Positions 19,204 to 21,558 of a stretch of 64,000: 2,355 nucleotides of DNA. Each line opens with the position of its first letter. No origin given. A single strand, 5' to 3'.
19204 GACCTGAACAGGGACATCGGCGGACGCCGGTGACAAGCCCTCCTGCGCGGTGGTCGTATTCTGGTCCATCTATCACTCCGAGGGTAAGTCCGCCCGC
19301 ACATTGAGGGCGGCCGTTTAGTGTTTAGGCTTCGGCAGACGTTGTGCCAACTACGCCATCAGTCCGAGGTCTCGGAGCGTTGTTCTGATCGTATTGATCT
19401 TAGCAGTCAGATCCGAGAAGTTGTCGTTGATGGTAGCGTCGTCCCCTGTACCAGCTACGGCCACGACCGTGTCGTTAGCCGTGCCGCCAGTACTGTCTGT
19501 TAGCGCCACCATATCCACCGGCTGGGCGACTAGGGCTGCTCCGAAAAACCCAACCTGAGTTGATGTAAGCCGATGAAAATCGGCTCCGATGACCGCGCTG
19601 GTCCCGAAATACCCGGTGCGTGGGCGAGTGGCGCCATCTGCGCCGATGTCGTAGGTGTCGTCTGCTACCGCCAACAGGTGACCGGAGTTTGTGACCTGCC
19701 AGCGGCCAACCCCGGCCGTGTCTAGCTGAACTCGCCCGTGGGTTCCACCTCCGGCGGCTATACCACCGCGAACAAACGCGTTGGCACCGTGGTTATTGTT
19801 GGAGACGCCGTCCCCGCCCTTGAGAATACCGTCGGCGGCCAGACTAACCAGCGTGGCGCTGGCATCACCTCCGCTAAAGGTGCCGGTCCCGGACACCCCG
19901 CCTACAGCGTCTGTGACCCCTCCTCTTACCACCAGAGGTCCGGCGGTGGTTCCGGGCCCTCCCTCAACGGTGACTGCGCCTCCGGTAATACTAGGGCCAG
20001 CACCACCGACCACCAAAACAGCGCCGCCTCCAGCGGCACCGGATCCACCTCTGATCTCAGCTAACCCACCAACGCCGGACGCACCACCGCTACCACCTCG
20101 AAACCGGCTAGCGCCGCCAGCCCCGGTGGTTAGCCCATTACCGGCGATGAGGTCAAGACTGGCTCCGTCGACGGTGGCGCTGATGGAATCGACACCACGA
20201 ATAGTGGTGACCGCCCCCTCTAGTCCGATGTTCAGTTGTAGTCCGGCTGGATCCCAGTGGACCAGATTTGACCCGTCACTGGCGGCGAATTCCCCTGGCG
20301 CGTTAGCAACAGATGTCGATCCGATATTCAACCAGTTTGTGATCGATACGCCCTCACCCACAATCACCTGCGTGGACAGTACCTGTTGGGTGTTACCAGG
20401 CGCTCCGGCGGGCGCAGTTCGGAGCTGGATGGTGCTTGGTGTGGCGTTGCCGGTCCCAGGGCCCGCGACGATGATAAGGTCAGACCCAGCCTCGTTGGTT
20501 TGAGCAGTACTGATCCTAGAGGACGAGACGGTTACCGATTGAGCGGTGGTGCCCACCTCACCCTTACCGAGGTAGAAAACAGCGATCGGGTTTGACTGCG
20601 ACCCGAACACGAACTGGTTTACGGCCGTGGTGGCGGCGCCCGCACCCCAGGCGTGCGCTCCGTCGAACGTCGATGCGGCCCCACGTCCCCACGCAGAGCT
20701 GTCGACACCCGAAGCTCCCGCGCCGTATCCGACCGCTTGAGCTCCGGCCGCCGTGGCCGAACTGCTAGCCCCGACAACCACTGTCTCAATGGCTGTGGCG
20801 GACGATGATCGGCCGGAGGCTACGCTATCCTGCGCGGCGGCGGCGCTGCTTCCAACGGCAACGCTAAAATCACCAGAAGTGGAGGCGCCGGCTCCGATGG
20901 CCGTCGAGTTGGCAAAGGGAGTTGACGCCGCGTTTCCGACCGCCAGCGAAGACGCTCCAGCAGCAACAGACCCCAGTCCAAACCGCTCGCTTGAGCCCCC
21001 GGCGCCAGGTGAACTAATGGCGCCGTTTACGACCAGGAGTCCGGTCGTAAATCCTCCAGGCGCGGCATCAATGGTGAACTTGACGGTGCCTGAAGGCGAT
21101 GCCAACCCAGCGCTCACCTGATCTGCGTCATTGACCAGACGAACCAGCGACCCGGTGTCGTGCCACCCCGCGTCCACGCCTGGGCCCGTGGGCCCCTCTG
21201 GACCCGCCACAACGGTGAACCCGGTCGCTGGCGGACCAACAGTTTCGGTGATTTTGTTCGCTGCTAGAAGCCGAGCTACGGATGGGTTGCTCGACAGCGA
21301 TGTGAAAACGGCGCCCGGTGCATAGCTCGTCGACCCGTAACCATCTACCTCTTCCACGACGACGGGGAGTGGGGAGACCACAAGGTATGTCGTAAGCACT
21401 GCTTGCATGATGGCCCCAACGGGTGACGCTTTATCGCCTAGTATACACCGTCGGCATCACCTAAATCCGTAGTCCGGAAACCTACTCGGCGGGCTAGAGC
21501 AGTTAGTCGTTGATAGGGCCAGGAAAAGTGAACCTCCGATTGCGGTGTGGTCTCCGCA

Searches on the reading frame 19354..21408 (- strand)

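Call 17: search_protein_families(library=pfam, proteins=[window:19354-21408:-], max_evalue=0.001)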
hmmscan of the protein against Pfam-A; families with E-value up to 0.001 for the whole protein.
window:19354-21408:- (685 aa): 1 family
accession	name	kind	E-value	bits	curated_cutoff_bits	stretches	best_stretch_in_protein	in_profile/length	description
PF05658.19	YadA_head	-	0.00068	20.4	25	1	167-189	5-27/27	YadA head domain repeat (2 copies)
